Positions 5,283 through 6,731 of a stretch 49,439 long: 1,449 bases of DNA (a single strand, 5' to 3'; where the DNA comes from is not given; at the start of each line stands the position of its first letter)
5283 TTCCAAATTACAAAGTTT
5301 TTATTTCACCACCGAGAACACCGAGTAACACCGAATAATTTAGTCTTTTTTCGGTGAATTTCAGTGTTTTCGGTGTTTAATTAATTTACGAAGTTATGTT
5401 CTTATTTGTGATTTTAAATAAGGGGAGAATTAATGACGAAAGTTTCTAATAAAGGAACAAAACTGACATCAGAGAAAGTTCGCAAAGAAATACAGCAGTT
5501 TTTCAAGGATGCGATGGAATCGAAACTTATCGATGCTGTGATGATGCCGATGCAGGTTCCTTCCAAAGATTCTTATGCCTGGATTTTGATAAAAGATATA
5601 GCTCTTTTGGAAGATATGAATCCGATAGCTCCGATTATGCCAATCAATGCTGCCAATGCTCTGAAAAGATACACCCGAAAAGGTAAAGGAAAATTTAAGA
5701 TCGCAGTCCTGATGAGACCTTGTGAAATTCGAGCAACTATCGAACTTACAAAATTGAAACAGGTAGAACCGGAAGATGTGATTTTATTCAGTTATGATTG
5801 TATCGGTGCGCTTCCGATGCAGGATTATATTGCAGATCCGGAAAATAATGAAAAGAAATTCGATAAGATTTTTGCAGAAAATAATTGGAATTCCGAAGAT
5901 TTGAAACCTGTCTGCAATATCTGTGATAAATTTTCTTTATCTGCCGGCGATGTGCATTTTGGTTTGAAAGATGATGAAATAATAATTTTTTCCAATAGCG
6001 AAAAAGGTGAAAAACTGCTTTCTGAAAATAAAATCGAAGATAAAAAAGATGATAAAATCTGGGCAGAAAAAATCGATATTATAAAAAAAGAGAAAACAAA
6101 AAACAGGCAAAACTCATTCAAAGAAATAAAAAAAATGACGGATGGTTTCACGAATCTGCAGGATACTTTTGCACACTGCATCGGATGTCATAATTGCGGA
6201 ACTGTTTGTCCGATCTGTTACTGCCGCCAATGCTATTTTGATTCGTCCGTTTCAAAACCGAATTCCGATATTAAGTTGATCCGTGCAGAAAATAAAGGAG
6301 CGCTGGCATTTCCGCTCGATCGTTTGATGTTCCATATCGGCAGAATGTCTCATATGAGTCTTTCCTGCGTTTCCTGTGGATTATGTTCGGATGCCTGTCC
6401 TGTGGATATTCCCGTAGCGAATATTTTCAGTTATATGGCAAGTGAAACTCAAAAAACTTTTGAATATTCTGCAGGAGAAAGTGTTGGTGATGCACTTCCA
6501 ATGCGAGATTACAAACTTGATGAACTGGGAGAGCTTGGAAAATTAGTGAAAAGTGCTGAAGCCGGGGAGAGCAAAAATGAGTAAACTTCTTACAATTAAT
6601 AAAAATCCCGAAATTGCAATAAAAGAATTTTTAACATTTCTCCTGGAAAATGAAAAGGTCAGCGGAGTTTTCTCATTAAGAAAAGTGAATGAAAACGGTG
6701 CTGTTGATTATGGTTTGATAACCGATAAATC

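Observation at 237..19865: HdrB-less HdrA/MvhD(Sec)/Flx-like modules interleaved with a TusA-DsrE-YeeE-rhodanese sulfur relay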

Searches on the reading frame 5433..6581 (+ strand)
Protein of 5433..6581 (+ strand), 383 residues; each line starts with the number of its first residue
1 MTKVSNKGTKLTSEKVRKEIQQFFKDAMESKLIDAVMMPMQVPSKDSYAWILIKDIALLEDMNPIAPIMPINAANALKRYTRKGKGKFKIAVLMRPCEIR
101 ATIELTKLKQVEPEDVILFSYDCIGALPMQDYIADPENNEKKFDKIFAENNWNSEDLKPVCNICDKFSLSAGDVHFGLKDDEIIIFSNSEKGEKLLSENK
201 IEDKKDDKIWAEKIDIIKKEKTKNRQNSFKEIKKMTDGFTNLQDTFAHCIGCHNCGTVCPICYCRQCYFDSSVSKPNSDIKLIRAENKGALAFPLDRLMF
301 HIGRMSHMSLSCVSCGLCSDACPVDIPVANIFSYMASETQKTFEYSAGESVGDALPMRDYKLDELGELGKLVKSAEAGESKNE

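Call 6: search_protein_families(library=pfam, proteins=[window:5433-6581:+], max_evalue=0.01)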
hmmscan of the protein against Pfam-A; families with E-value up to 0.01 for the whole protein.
window:5433-6581:+ (383 aa): 11 families
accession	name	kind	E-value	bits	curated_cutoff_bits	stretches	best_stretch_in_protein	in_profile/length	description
PF13183.11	Fer4_8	-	9.6e-08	32.9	27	1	247-326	3-68/68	4Fe-4S dicluster domain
PF13237.11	Fer4_10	-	6.1e-06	26.5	25.5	1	309-333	6-22/53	4Fe-4S dicluster domain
PF14697.11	Fer4_21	-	2e-05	25.1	35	0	308-325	37-55/59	4Fe-4S dicluster domain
PF12838.12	Fer4_7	-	4e-05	24.4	27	1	248-326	1-52/52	4Fe-4S dicluster domain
PF13746.11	Fer4_18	-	5.4e-05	23.8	27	0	215-261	30-73/114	4Fe-4S dicluster domain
PF00037.32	Fer4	-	7.2e-05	22.9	21.1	1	311-326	7-22/24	4Fe-4S binding domain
PF13484.11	Fer4_16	-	7.5e-05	23.9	30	0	312-330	2-20/66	4Fe-4S double cluster binding domain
PF13187.11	Fer4_9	-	8.8e-05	22.9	27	1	248-325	1-50/52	4Fe-4S dicluster domain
PF13534.11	Fer4_17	-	0.00051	21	22.2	0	249-326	2-60/61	4Fe-4S dicluster domain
PF17179.9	Fer4_22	-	0.00084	20.6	27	0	248-269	1-22/95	4Fe-4S dicluster domain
PF12797.12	Fer4_2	-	0.00084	19.6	24.5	1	309-324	7-22/22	4Fe-4S binding domain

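Call 21: search_solved_structures(query=window:5433-6581:+, max_evalue=1)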
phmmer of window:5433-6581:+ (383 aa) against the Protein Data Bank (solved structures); distinct sequences matched with E-value up to 1: 69 (the best 60 are shown).
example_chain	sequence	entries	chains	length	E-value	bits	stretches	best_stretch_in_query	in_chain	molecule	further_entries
8rvu_E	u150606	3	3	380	3.6e-22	82.6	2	108-350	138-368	Formate dehydrogenase, beta subunit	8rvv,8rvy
9t1s_M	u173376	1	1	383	9.7e-22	81.2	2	245-349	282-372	formate dehydrogenase (coenzyme F420)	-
7bkb_E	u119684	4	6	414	9e-17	64.8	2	225-351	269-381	Formate dehydrogenase, beta subunit (F420)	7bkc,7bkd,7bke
7q5y_D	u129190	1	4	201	0.0052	19.5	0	239-333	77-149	NADH-quinone oxidoreductase subunit I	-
8qby_I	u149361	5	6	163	0.01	18.6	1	310-346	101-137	NADH-quinone oxidoreductase subunit I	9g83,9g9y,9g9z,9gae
7arc_I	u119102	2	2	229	0.036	16.8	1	310-345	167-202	TYKY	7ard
7ar7_I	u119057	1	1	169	0.051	16.2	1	310-346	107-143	NADH dehydrogenase [ubiquinone] iron-sulfur protein 8-A, mitochondrial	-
7v2c_B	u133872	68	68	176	0.068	15.8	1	310-346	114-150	NADH dehydrogenase [ubiquinone] iron-sulfur protein 8, mitochondrial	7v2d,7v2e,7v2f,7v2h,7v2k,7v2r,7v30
5lc5_I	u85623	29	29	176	0.069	15.8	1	310-346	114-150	NADH dehydrogenase [ubiquinone] iron-sulfur protein 8, mitochondrial | Mitochondrial complex I, TYKY subunit | NADH:ubiquinone oxidoreductase core subunit S8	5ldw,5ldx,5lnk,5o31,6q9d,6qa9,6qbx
8e9g_I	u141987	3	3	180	0.071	15.8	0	303-326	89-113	NADH-quinone oxidoreductase subunit I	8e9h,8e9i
5xtb_B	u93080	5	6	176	0.095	15.4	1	310-346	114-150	NADH dehydrogenase [ubiquinone] iron-sulfur protein 8, mitochondrial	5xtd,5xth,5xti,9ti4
7zm7_I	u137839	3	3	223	0.097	15.3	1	310-347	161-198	Oxidoreductase-like protein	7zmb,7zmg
1fca_A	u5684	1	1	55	0.13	15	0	311-328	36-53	FERREDOXIN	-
7aqr_I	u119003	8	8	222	0.13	15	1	310-346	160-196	NADH dehydrogenase [ubiquinone] iron-sulfur protein 8-A, mitochondrial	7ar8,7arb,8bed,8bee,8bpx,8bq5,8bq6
7a23_D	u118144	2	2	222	0.13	15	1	310-346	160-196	TYKY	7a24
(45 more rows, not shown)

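Call 23: find_homologous_proteins(query=window:5433-6581:+, max_evalue=0.00001)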
Query window:5433-6581:+ (383 aa): 881 proteins with E <= 0.00001 among 3169 candidates; the best 120 are listed.
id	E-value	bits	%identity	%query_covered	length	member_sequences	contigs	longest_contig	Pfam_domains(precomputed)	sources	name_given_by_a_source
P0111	5.8e-236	801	92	100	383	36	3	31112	PF14697.12,PF13237.12,PF13183.12,PF13187.12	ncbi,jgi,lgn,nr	ncbi:MAG: 4Fe-4S binding protein [Armatimonadetes bacterium]|nr:4Fe-4S binding protein [Armatimonado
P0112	2.1e-234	796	91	100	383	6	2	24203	PF14697.12,PF13237.12,PF13183.12,PF13187.12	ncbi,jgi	jgi:formate dehydrogenase subunit beta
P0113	2.5e-233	792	91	100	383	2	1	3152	PF14697.12,PF13237.12,PF13183.12,PF13187.12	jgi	-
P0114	6.7e-231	784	90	100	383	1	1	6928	PF14697.12,PF13237.12,PF13183.12,PF13187.12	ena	-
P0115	7.6e-226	768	89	100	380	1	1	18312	-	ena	-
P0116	5.9e-185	633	72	99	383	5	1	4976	PF13484.12,PF12838.13,PF13237.12,PF13183.12,PF13187.12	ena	-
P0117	1.4e-183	629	72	97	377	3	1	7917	PF14697.12,PF13237.12,PF13183.12,PF13187.12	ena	-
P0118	3.6e-181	621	72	96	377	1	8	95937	PF00037.33,PF13484.12,PF12838.13,PF13237.12,PF13183.12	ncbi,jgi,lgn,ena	-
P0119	3.8e-180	617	72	97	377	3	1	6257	PF14697.12,PF00037.33,PF13237.12,PF13183.12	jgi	jgi:formate dehydrogenase (coenzyme F420) beta subunit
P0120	1.6e-177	609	68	100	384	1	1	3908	PF14697.12,PF12838.13,PF13237.12,PF13183.12,PF13187.12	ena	-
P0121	3.1e-176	604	67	100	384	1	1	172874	PF13183.12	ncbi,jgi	jgi:formate dehydrogenase (coenzyme F420) beta subunit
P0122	7.7e-176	603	67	100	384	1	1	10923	PF13237.12,PF13183.12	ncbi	-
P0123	5.3e-175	600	68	100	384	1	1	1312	PF14697.12,PF12838.13,PF13237.12,PF13183.12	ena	-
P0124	1.2e-174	599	67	100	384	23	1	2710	PF14697.12,PF13237.12,PF13183.12,PF13187.12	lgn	-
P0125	5.3e-174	597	67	100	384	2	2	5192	PF13237.12,PF13183.12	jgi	-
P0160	1.9e-153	529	58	100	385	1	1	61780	PF14697.12,PF13484.12,PF13183.12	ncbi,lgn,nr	ncbi:MAG: 4Fe-4S dicluster domain-containing protein [Candidatus Delongbacteria bacterium]|nr:4Fe-4S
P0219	8.6e-128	445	51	96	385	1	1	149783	PF12797.13,PF00037.33,PF13237.12,PF13183.12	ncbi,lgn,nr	ncbi:hypothetical protein JW824_04420 [bacterium]|nr:hypothetical protein [bacterium]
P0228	8.3e-125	435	50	99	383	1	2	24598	PF13237.12,PF13183.12,PF13187.12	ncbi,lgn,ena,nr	ncbi:MAG: 4Fe-4S binding protein [Candidatus Marinimicrobia bacterium]|nr:4Fe-4S binding protein [Ca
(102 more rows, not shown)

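Call 24: find_encoding_contigs(protein=P0219, flank=10000, max_places=1)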
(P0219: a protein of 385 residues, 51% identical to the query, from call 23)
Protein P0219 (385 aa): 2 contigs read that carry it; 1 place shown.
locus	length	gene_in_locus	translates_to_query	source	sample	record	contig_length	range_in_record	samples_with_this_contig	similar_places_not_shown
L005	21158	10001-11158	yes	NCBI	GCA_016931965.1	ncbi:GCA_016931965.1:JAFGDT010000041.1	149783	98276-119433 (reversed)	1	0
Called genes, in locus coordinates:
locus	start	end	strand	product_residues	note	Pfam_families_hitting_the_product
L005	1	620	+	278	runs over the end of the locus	PF02775:TPP_enzyme_C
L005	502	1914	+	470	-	PF01855:POR_N, PF02780:Transketolase_C, PF17147:PFOR_II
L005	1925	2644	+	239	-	PF02775:TPP_enzyme_C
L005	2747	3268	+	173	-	PF01558:POR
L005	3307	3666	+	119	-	PF02635:DsrE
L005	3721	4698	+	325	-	PF00005:ABC_tran, PF13304:AAA_21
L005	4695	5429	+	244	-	PF01061:ABC2_membrane, PF12698:ABC2_membrane_3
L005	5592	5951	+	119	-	PF02635:DsrE, PF13686:DrsE_2 (weak)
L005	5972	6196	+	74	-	PF01206:TusA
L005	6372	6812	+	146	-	PF02662:FlpD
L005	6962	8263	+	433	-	PF00070:Pyr_redox (faint), PF00890:FAD_binding_2 (weak), PF07992:Pyr_redox_2 (faint), PF12831:FAD_oxidored (weak), PF13450:NAD_binding_8 (weak)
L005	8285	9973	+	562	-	PF00890:FAD_binding_2, PF01266:DAO (weak), PF03486:HI0933_like (faint), PF07992:Pyr_redox_2, PF12831:FAD_oxidored, PF13450:NAD_binding_8 (weak), PF12838:Fer4_7 (weak), PF13187:Fer4_9 (weak), +1 more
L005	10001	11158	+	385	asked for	PF00037:Fer4 (faint), PF12797:Fer4_2 (faint), PF13183:Fer4_8, PF13237:Fer4_10 (faint)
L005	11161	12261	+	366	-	PF04432:FrhB_FdhB_C (faint), PF13237:Fer4_10 (faint), PF13183:Fer4_8, PF13187:Fer4_9 (weak)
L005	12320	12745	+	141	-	PF02662:FlpD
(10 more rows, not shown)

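Call 25: find_encoding_contigs(protein=P0228, flank=10000, max_places=1)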
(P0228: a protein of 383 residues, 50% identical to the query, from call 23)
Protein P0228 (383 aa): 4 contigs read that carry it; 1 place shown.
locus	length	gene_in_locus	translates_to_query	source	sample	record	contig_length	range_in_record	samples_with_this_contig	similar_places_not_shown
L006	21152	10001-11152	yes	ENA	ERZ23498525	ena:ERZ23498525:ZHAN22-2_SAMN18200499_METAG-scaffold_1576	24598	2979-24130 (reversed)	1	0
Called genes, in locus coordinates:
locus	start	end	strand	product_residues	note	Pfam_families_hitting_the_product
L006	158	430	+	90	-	PF12840:HTH_20, PF01022:HTH_5, PF01047:MarR (weak), PF13412:HTH_24 (weak)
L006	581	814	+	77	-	PF01206:TusA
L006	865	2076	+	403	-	PF04143:Sulf_transp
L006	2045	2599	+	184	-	PF00581:Rhodanese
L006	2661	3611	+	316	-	PF00581:Rhodanese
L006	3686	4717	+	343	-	PF07396:Porin_O_P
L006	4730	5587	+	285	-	PF00581:Rhodanese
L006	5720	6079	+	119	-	PF02635:DsrE (weak), PF13686:DrsE_2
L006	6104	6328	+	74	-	PF01206:TusA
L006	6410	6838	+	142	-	PF02662:FlpD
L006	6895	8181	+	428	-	PF07992:Pyr_redox_2 (weak), PF12831:FAD_oxidored (weak), PF13450:NAD_binding_8 (weak), PF13738:Pyr_redox_3 (faint)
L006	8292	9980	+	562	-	PF13738:Pyr_redox_3 (weak), PF00890:FAD_binding_2 (weak), PF01134:GIDA (weak), PF01266:DAO (weak), PF07992:Pyr_redox_2, PF12831:FAD_oxidored, PF13450:NAD_binding_8 (weak), PF12838:Fer4_7 (weak), +6 more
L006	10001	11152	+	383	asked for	PF13237:Fer4_10 (faint), PF13183:Fer4_8 (weak), PF13187:Fer4_9 (weak)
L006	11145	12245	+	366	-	PF13484:Fer4_16 (faint), PF13237:Fer4_10 (faint), PF12797:Fer4_2 (faint), PF13183:Fer4_8, PF12838:Fer4_7 (weak), PF13187:Fer4_9 (weak), PF17179:Fer4_22 (faint)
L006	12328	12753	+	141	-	PF02662:FlpD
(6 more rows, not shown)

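Call 26: find_encoding_contigs(protein=P0160, flank=10000, max_places=1)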
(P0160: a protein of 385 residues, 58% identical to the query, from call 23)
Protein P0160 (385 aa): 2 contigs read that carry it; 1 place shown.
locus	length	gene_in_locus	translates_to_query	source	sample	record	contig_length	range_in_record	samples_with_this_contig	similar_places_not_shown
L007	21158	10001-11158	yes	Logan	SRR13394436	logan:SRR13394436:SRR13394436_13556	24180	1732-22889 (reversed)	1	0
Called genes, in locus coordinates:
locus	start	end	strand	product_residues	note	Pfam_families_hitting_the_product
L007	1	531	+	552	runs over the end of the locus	PF00932:LTD, PF13585:CHU_C (weak)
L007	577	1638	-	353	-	-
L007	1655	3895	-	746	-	PF13620:CarboxypepD_reg, PF13715:CarbopepD_reg_2, PF07715:Plug, PF00593:TonB_dep_Rec_b-barrel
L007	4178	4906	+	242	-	PF00149:Metallophos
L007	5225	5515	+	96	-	PF12840:HTH_20, PF01022:HTH_5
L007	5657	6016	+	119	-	PF13686:DrsE_2 (weak)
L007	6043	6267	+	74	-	PF01206:TusA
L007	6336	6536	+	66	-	PF02662:FlpD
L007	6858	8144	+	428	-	PF00070:Pyr_redox (faint), PF00890:FAD_binding_2 (weak), PF07992:Pyr_redox_2 (weak), PF12831:FAD_oxidored (faint), PF13738:Pyr_redox_3 (weak)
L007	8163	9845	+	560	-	PF13738:Pyr_redox_3 (faint), PF00890:FAD_binding_2 (weak), PF07992:Pyr_redox_2, PF12831:FAD_oxidored (weak), PF13237:Fer4_10 (weak), PF14697:Fer4_21 (weak), PF12838:Fer4_7 (weak), PF13187:Fer4_9 (weak), +1 more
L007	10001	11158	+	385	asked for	PF13484:Fer4_16 (faint), PF14697:Fer4_21 (faint), PF13183:Fer4_8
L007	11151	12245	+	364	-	PF13187:Fer4_9 (faint), PF13237:Fer4_10 (faint), PF12838:Fer4_7 (faint), PF17179:Fer4_22 (faint), PF13183:Fer4_8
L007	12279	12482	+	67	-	PF02662:FlpD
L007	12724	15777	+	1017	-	PF07992:Pyr_redox_2 (weak), PF12831:FAD_oxidored (weak), PF13450:NAD_binding_8 (weak), PF00037:Fer4 (weak), PF13484:Fer4_16 (weak), PF07992:Pyr_redox_2, PF12831:FAD_oxidored (weak), PF13450:NAD_binding_8, +19 more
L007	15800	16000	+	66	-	PF02662:FlpD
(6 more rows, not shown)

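Call 36: search_solved_structures(query=A1, max_evalue=0.001, show_alignments=2)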
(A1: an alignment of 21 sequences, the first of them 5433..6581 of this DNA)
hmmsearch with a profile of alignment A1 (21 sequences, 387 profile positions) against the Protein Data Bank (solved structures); distinct sequences matched with E-value up to 0.001: 56.
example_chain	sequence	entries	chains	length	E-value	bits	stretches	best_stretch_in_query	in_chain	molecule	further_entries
9t1s_M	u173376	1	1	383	3.7e-52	180.9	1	12-358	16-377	formate dehydrogenase (coenzyme F420)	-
8rvu_E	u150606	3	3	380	3.2e-46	161.3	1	10-356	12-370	Formate dehydrogenase, beta subunit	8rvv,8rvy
7bkb_E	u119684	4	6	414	6.3e-41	143.9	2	6-272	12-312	Formate dehydrogenase, beta subunit (F420)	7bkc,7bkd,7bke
8rja_E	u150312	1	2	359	5.6e-08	35.4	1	22-235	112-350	Coenzyme F420 hydrogenase/dehydrogenase, beta subunit C terminus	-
7q5y_D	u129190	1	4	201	8.1e-06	28.3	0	312-337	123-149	NADH-quinone oxidoreductase subunit I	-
8qby_I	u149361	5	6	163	3.5e-05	26.3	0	314-348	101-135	NADH-quinone oxidoreductase subunit I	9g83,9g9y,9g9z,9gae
8e9g_I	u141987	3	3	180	5.2e-05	25.7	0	314-328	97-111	NADH-quinone oxidoreductase subunit I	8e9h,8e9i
7arc_I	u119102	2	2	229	5.3e-05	25.6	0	314-349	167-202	TYKY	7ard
7ar7_I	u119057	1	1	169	6.9e-05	25.3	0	315-349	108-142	NADH dehydrogenase [ubiquinone] iron-sulfur protein 8-A, mitochondrial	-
9sw6_H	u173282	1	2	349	7.4e-05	25.2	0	316-330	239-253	Tungsten formylmethanofuran dehydrogenase, subunit F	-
7v2c_B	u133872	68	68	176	0.00013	24.4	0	315-349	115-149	NADH dehydrogenase [ubiquinone] iron-sulfur protein 8, mitochondrial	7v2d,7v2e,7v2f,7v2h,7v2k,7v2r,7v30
5lc5_I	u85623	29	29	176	0.00013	24.4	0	315-349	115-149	NADH dehydrogenase [ubiquinone] iron-sulfur protein 8, mitochondrial | Mitochondrial complex I, TYKY subunit | NADH:ubiquinone oxidoreductase core subunit S8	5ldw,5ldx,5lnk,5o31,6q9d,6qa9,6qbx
9tn7_A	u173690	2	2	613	0.00014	24.3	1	152-231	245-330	Coenzyme F420 hydrogenase/dehydrogenase beta subunit domain protein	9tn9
7zm7_I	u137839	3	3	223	0.00016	24.1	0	315-350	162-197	Oxidoreductase-like protein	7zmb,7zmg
7aqr_I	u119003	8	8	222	0.00016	24.1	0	315-349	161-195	NADH dehydrogenase [ubiquinone] iron-sulfur protein 8-A, mitochondrial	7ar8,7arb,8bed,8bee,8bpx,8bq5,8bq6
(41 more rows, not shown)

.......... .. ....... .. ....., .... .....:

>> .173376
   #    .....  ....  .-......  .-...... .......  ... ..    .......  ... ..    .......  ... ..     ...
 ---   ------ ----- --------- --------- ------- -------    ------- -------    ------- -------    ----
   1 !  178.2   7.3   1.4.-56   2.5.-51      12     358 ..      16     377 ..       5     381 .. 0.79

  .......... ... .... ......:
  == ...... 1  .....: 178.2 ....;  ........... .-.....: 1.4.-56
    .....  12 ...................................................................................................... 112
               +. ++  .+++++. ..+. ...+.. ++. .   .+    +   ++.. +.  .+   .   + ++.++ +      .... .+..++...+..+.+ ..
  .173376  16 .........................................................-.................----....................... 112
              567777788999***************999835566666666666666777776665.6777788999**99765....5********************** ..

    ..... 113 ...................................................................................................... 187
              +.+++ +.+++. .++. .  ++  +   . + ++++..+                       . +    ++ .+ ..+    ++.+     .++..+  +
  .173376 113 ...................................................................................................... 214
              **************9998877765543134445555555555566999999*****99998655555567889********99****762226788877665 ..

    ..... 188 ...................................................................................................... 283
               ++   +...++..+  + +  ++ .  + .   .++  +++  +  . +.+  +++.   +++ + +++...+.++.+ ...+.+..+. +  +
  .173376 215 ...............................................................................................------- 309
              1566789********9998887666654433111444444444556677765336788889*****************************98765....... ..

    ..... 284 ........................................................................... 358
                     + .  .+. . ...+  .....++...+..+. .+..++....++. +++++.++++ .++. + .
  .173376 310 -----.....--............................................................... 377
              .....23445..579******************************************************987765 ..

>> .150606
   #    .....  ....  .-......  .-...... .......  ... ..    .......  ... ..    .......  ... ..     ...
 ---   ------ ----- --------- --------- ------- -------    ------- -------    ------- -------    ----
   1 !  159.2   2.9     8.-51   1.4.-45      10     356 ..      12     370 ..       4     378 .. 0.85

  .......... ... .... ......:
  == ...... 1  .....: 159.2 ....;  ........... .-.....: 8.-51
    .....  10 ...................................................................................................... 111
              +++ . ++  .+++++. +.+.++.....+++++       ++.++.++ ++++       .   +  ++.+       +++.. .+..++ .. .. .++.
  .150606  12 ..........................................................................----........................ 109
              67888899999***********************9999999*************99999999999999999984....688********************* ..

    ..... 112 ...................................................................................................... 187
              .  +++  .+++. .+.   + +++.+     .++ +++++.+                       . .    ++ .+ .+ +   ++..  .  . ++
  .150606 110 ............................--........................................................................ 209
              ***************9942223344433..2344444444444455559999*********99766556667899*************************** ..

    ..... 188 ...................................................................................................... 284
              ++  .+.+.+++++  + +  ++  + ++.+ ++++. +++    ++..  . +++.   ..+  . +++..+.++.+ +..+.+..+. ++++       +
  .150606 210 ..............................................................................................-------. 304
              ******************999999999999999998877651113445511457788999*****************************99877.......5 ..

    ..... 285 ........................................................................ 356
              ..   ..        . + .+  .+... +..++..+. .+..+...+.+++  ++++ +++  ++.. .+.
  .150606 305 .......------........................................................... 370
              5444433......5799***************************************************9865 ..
